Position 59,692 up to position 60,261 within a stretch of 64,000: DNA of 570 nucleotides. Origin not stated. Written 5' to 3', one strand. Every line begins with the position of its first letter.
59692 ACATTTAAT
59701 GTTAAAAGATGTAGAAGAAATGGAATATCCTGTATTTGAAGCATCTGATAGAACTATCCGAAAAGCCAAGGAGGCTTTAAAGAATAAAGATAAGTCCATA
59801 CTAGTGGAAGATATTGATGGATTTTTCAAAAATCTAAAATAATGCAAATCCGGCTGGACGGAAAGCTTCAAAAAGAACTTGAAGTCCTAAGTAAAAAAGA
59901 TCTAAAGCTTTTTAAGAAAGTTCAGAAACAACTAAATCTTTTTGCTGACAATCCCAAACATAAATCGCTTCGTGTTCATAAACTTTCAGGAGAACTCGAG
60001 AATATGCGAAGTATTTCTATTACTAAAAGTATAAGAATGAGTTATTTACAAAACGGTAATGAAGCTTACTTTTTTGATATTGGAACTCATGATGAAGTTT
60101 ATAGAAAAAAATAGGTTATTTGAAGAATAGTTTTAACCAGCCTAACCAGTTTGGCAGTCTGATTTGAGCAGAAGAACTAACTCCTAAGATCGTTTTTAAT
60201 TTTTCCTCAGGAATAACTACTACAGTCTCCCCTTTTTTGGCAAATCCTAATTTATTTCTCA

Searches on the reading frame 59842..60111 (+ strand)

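Call 58: search_protein_families(library=pfam, proteins=[window:59842-60111:+], max_evalue=0.01)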
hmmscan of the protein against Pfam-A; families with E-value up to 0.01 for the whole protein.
window:59842-60111:+ (90 aa): 2 families
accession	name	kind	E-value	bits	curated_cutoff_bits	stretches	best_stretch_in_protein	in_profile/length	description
PF15738.11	YafQ_toxin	-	2.2e-06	28.3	30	1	2-86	2-86/88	Bacterial toxin of type II toxin-antitoxin system, YafQ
PF05016.21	ParE_toxin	-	0.0081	17.2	23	1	6-87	4-89/89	ParE toxin of type II toxin-antitoxin system, parDE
